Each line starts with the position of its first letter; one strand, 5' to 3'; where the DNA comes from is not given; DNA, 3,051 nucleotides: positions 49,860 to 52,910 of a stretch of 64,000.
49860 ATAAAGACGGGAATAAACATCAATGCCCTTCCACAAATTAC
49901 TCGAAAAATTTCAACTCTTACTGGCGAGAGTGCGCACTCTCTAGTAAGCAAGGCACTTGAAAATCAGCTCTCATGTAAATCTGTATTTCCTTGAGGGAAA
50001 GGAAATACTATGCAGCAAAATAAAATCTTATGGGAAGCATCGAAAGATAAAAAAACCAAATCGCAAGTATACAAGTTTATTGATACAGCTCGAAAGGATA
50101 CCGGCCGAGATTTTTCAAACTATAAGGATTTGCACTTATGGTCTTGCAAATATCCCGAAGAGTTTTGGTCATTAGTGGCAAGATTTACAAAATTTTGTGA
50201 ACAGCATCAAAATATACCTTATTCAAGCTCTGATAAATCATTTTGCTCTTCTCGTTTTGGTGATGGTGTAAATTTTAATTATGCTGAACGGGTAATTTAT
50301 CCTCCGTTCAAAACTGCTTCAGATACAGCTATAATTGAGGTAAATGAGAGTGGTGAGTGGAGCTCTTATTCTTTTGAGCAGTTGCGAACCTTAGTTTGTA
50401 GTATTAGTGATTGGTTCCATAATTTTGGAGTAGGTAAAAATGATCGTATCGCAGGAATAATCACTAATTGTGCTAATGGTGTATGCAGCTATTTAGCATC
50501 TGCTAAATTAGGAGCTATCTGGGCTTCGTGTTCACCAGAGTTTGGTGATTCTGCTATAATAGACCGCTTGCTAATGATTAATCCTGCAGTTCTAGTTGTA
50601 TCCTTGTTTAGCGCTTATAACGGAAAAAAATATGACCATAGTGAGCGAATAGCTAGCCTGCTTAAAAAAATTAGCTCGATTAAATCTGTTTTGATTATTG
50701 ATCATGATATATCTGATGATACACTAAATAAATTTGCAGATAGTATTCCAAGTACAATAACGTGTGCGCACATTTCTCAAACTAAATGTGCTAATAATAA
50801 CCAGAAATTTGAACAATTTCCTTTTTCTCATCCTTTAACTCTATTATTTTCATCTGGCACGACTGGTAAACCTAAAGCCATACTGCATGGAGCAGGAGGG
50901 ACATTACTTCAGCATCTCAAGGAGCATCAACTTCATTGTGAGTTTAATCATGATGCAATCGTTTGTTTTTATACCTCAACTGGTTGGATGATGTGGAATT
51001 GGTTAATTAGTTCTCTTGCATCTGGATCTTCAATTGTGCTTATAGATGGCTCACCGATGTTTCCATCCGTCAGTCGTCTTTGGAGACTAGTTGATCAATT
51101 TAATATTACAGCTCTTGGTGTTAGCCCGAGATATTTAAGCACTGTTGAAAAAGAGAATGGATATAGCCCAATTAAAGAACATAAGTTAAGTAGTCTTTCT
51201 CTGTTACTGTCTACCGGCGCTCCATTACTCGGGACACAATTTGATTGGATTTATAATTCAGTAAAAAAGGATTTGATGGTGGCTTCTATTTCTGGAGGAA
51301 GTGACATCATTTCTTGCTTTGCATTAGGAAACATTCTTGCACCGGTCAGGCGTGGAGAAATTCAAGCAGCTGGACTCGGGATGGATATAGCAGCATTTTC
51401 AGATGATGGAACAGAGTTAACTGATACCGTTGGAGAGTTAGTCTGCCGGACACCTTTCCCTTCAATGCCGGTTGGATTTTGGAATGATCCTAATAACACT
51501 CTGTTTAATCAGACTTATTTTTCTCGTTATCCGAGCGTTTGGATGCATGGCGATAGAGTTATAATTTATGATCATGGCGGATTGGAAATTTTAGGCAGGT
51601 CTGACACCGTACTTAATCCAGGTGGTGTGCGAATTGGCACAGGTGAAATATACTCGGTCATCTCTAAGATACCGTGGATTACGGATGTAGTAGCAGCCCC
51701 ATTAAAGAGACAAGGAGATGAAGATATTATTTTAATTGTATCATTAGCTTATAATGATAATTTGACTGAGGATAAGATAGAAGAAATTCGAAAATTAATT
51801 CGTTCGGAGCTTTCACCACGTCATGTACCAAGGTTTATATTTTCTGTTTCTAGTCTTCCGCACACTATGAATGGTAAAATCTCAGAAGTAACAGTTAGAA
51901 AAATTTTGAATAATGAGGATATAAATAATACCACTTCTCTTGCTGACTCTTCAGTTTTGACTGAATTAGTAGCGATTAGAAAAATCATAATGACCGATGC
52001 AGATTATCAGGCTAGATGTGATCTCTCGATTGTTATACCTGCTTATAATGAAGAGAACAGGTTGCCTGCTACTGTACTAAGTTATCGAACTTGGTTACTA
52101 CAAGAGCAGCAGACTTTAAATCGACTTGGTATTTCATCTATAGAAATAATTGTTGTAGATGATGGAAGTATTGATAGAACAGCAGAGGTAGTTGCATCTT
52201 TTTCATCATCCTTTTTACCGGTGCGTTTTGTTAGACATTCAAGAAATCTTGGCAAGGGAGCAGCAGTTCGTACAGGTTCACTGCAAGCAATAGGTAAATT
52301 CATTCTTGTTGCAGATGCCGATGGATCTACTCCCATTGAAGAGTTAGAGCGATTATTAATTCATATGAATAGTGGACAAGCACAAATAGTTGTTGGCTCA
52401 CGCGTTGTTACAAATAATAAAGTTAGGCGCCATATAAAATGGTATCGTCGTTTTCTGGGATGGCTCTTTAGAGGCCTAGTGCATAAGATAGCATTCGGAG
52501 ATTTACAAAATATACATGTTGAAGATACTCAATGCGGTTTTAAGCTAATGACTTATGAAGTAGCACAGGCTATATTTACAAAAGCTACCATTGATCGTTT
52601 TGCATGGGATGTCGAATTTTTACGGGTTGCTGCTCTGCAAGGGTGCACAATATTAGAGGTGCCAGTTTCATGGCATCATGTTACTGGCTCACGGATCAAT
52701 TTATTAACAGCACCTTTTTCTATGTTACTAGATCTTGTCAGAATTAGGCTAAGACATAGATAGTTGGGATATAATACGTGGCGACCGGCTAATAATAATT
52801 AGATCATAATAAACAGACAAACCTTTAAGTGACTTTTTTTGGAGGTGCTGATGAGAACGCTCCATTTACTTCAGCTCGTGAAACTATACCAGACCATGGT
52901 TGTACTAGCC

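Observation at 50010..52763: Acetoacetyl-CoA synthetase fused to a DPM1-like GT2 glycosyltransferase domain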

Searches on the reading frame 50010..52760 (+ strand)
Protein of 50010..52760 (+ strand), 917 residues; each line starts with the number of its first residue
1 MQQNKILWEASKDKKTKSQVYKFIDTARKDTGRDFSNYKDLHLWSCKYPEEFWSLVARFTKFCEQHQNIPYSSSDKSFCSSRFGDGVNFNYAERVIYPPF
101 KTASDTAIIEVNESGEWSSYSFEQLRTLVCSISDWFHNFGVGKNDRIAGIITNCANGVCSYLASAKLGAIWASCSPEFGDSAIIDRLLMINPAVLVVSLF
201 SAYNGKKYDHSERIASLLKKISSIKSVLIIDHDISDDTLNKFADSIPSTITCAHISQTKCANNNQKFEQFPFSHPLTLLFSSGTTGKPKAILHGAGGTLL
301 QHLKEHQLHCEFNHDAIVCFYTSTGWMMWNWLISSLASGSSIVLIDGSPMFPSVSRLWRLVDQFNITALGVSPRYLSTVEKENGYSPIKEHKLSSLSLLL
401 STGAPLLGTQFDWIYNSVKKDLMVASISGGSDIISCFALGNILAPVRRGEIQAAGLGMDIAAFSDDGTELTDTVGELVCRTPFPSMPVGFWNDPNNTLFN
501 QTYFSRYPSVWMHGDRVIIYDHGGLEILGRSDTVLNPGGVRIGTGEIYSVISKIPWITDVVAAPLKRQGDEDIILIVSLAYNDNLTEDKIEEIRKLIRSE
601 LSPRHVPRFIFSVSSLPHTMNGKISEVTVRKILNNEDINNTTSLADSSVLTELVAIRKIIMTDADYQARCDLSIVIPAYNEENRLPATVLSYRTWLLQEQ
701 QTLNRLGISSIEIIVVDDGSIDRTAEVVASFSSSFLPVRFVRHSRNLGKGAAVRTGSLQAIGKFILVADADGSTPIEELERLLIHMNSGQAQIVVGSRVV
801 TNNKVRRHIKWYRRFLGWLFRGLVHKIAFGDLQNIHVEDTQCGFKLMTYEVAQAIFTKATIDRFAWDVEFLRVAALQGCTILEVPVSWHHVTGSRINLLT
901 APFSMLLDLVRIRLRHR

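Call 3: search_protein_families(library=pfam, proteins=[window:50010-52760:+], max_evalue=0.01)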
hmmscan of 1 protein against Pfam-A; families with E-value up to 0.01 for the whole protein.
window:50010-52760:+ (917 aa): 4 families
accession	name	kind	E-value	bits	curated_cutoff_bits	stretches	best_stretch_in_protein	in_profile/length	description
PF00501.34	AMP-binding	-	3.2e-34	118.8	29.9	1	103-417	9-309/384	AMP-binding enzyme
PF00535.33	Glycos_transf_2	-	7.1e-29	101.3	23.3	1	673-844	1-156/168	Glycosyl transferase family 2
PF10111.15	Glyco_tranf_2_2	-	1.8e-05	24.8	27.3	1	673-786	1-106/276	Glycosyltransferase like family 2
PF13193.12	AMP-binding_C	-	0.00011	23.4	24.5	1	560-623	17-76/76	AMP-binding enzyme C-terminal domain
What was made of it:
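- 52011..52760 (+): GT2 / GT-A domain, residues 668-917: an ALG5/DPM1-like polyprenyl-phosphate glycosyltransferase catalytic domain with no transmembrane helices. PF00535 at 7e-29 (call 3).
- Checked: Pfam finds AMP-binding at residues 103-417, AMP-binding_C at 560-623 and Glycos_transf_2 at 673-844 (call 3).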

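Call 4: search_protein_families(library=ncbifam, proteins=[window:50010-52760:+], max_evalue=0.01)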
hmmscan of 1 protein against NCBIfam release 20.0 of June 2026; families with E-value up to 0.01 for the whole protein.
window:50010-52760:+ (917 aa): 104 families (the best 25 are shown)
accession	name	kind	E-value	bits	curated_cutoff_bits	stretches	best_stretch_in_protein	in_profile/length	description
NF002937.0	PRK03584.1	subfamily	1.8e-214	713.7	639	1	2-657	2-652/657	acetoacetate--CoA ligase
TIGR01217.1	ac_ac_CoA_syn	equivalog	1.1e-196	654.9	520.9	1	4-650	3-641/652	acetoacetate--CoA ligase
NF001208.0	PRK00174.1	subfamily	8.6e-73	245.7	657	1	14-656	5-644/649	acetate--CoA ligase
TIGR02188.1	Ac_CoA_lig_AcsA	equivalog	2e-70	237.7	724.95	1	35-654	4-627/629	acetate--CoA ligase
NF007815.0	PRK10524.1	equivalog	1.5e-48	165.8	955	1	37-653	3-623/629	propionate--CoA ligase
TIGR02316.1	propion_prpE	equivalog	6.1e-43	147.4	827.4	1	37-653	2-622/628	propionate--CoA ligase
NF003313.0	PRK04319.1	equivalog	1.8e-36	125.5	729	1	64-639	21-563/574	acetate--CoA ligase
NF004837.0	PRK06187.1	subfamily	7.4e-31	107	476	1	104-637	22-526/531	long-chain-fatty-acid--CoA ligase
NF047394.1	AcylCoAsynMbcS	equivalog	5.9e-27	94.5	850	1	104-632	26-519/525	acyl-CoA synthetase MbcS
TIGR03098.1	ligase_PEP_1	hypoth_equivalog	1.4e-24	86.5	592.35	2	459-630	340-515/517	acyl-CoA ligase (AMP-forming), exosortase A system-associated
NF004758.0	PRK06087.1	equivalog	1.8e-21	76.2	736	1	112-633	45-535/548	medium-chain fatty-acid--CoA ligase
TIGR01733.1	AA-adenyl-dom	subfamily_domain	5.4e-21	74.9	317.4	1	212-561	62-408/409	amino acid adenylation domain-containing protein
NF009233.0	PRK12583.1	subfamily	8.8e-21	73.9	832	1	118-632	44-549/558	fatty acid CoA ligase family protein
NF053567.1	HBDA_AROS1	equivalog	9.8e-21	73.7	1000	1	90-635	13-521/523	3-hydroxybenzoate--CoA ligase HbdA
NF004114.0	PRK05605.1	equivalog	1.2e-20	73.3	766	2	471-635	416-571/575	long-chain-fatty-acid--CoA ligase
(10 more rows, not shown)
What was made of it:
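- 50010..51989 (+): Acetoacetate--CoA ligase (AACS) module, residues 1-660. It carries the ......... adenylate motif at residues 281-289 and the C-terminal NGK lysine at residue 623. NF002937 713.7 bits > 639 and TIGR01217 654.9 bits > 520.9, covering the whole model (call 4).
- On Acetoacetate--CoA ligase (TIGR01217 equivalog / NF002937): The acetate and propionate ligase models fall far below their cut-offs (call 4).
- Checked: NCBIfam acetoacetate--CoA ligase models cover residues 2-657, i.e. 2-652 of 657 model positions: NF002937 scores 713.7 bits (cut-off 639) and TIGR01217 654.9 bits (cut-off 520.9) (call 4).
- AACS scores above the equivalog cut-offs (call 4). Stand-alone AACS models end at about residue 657 (call 4).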

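Call 6: find_homologous_proteins(query=window:50010-52760:+, max_evalue=1e-10)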
Query window:50010-52760:+ (917 aa): 8000 proteins with E <= 1e-10 among 8000 candidates; the best 120 are listed.
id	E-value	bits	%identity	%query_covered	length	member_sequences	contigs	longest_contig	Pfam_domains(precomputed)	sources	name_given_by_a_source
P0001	1.2e-276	938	48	99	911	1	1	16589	PF16177.12,PF00501.35,PF00535.33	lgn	-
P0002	9.4e-171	588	43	72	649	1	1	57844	PF16177.12,PF00501.35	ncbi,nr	ncbi:MAG: acetoacetate--CoA ligase [SAR324 cluster bacterium]|nr:acetoacetate--CoA ligase [SAR324 cl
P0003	1.2e-168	581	43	71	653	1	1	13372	PF16177.12,PF00501.35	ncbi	-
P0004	5.1e-168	579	42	71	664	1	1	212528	PF16177.12,PF00501.35,PF13193.13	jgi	-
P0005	5.2e-168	579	41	70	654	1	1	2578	PF16177.12,PF00501.35,PF13193.13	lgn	-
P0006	1.8e-167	577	42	71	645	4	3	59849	PF16177.12,PF00501.35,PF13193.13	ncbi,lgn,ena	-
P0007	3.9e-167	576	41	71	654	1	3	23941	PF16177.12,PF00501.35,PF13193.13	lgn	-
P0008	1.0e-166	575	42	71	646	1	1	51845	PF16177.12,PF00501.35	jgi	jgi:acetoacetyl-CoA synthetase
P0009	1.7e-166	574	42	71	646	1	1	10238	PF16177.12,PF00501.35,PF13193.13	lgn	-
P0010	2.0e-166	574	42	70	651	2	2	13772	PF16177.12,PF00501.35,PF13193.13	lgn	-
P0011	3.5e-166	573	43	71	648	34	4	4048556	PF16177.12,PF00501.35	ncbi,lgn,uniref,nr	ncbi:acetoacetate--CoA ligase [Legionella parisiensis]|uniref:Acetyl-coenzyme A synthetase n=1 Tax=L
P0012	3.8e-166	573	43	71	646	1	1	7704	PF16177.12,PF00501.35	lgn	-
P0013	1.3e-165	571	43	71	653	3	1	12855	PF16177.12,PF00501.35,PF13193.13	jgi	-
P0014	1.4e-165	571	41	71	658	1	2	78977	PF16177.12,PF00501.35,PF13193.13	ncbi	ncbi:MAG: acetoacetate--CoA ligase [Gammaproteobacteria bacterium]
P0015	2.2e-165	570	41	71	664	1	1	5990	PF16177.12,PF00501.35,PF13193.13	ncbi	-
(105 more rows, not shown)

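Call 8: find_encoding_contigs(protein=P0001, flank=10000, max_places=6)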
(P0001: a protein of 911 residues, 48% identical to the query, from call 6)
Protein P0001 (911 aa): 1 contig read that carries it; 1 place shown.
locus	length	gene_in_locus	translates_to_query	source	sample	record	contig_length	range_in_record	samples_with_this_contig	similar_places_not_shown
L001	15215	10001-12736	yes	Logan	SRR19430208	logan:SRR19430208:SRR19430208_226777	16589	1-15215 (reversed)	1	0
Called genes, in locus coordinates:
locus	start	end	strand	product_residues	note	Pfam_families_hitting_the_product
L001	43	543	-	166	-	PF13229:Beta_helix (weak)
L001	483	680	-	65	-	-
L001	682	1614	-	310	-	PF11306:DUF3108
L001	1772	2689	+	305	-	PF13378:MR_MLE_C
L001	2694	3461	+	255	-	PF01553:Acyltransferase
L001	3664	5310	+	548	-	PF13231:PMT_2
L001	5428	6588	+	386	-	PF02771:Acyl-CoA_dh_N, PF02770:Acyl-CoA_dh_M, PF00441:Acyl-CoA_dh_1, PF08028:Acyl-CoA_dh_2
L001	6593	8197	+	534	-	PF03255:ACCA (weak), PF01039:Carboxyl_trans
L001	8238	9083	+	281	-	PF00378:ECH_1, PF16113:ECH_2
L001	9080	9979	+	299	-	PF00682:HMGL-like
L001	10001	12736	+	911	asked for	PF16177:ACAS_N (weak), PF00501:AMP-binding, PF00535:Glycos_transf_2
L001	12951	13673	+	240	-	-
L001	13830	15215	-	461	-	?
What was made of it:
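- The other carrier has a PMT_2 (GT-C) gene 118 bp upstream of its liu cluster (call 8).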

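Call 14: find_encoding_contigs(protein=P0011, flank=8000, max_places=2)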
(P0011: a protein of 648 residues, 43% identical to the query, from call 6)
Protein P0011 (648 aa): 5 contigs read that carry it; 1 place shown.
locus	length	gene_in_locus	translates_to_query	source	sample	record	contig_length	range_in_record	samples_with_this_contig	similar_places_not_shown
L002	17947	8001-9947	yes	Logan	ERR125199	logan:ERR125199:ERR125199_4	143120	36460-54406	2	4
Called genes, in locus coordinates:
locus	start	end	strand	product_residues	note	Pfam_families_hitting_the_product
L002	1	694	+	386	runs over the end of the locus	PF02771:Acyl-CoA_dh_N, PF02770:Acyl-CoA_dh_M, PF00441:Acyl-CoA_dh_1, PF08028:Acyl-CoA_dh_2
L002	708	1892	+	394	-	PF00108:Thiolase_N, PF22691:Thiolase_C_1 (faint), PF02803:Thiolase_C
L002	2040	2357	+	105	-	-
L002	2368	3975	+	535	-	PF01039:Carboxyl_trans, PF03255:ACCA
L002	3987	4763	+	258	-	PF00378:ECH_1, PF16113:ECH_2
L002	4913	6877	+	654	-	PF00289:Biotin_carb_N, PF02222:ATP-grasp, PF02786:CPSase_L_D2, PF07478:Dala_Dala_lig_C, PF02785:Biotin_carb_C, PF00364:Biotin_lipoyl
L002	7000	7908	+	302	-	PF00682:HMGL-like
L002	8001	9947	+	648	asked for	PF16177:ACAS_N, PF00501:AMP-binding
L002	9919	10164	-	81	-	-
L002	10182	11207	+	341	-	PF02463:SMC_N (weak), PF00005:ABC_tran, PF13304:AAA_21 (faint), PF09383:NIL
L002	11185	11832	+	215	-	PF00528:BPD_transp_1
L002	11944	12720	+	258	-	PF03180:Lipoprotein_9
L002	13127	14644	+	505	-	-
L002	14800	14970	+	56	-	PF26620:DUF8197 (weak)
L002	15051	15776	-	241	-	PF04445:SAM_MT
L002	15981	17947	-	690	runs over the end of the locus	PF02092:tRNA_synt_2f, PF05746:DALR_1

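Call 17: find_encoding_contigs(protein=window:50010-52760:+, flank=3000, max_places=4)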
Protein window:50010-52760:+ (917 aa): 14 contigs read that carry it; 4 places shown.
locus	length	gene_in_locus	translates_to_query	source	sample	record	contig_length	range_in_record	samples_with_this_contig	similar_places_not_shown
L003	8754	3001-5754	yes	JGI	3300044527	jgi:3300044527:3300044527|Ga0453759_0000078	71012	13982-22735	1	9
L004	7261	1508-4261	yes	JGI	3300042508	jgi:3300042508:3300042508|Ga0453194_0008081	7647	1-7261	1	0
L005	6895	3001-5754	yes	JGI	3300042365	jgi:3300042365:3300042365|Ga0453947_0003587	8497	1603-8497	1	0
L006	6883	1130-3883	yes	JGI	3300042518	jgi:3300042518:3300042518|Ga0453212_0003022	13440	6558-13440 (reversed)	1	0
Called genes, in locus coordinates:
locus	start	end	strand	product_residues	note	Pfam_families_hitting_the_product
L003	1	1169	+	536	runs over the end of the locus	PF01039:Carboxyl_trans, PF03255:ACCA (faint)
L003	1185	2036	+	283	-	PF00378:ECH_1, PF16113:ECH_2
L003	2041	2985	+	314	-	PF00682:HMGL-like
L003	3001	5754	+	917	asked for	PF00501:AMP-binding, PF10111:Glyco_tranf_2_2 (faint), PF00535:Glycos_transf_2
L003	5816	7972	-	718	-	PF00378:ECH_1, PF16113:ECH_2, PF02737:3HCDH_N, PF00725:3HCDH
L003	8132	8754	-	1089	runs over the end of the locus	PF00133:tRNA-synt_1, PF09334:tRNA-synt_1g (faint), PF08264:Anticodon_1, PF19302:DUF5915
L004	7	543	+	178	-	PF00378:ECH_1, PF16113:ECH_2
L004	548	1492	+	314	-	PF00682:HMGL-like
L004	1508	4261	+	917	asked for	PF00501:AMP-binding, PF10111:Glyco_tranf_2_2 (faint), PF00535:Glycos_transf_2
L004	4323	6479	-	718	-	PF00378:ECH_1, PF16113:ECH_2, PF02737:3HCDH_N, PF00725:3HCDH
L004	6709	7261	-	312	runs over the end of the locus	?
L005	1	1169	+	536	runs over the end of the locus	PF01039:Carboxyl_trans, PF03255:ACCA (faint)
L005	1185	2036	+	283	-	PF00378:ECH_1, PF16113:ECH_2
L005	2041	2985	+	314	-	PF00682:HMGL-like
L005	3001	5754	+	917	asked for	PF00501:AMP-binding, PF10111:Glyco_tranf_2_2 (faint), PF00535:Glycos_transf_2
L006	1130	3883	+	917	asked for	PF00501:AMP-binding, PF10111:Glyco_tranf_2_2 (faint), PF00535:Glycos_transf_2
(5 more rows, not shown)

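Call 27: search_protein_representatives(protein=window:50010-52760:+)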
Query: 917 residues. Proteins with E-value up to 0.001 (for the whole library): 76747; up to 1e-10: 19876; up to 1e-30: 2539. The best 150 are listed.
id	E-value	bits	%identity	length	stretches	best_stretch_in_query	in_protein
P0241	0.0e+00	1109.7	100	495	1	423-917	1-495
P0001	3.7e-277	938.3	49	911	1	7-917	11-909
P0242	1.1e-155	536.4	41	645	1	7-656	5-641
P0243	2.4e-151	522.0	40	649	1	2-655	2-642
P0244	5.0e-148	511.0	39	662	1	5-659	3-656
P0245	3.4e-147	508.3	41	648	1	5-653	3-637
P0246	8.2e-147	507.0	41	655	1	13-647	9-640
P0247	1.4e-146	506.2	41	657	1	8-651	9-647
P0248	5.3e-146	504.3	39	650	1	2-653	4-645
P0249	1.8e-145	502.6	39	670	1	5-659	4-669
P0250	2.8e-145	502.0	40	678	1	28-634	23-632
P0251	2.0e-142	492.5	38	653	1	5-648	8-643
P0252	2.5e-142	492.2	38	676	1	3-647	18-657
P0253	3.3e-142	491.8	40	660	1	5-653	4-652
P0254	7.5e-142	490.6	38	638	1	5-655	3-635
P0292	1.4e-130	453.3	41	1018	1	7-655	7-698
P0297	9.5e-129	447.2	39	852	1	5-648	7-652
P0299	2.1e-128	446.1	36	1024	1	3-652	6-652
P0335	6.9e-121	421.2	38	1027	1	17-655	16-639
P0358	4.1e-117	408.7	36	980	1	18-658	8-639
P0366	2.4e-116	406.2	37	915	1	5-653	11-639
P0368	8.8e-116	404.4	37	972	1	20-655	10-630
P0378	1.3e-113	397.2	35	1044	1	7-650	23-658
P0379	2.6e-113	396.2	35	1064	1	17-653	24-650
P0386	5.3e-113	395.1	37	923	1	15-661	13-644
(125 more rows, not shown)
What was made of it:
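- A fragment entry, P0241, also spans the junction (call 27).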
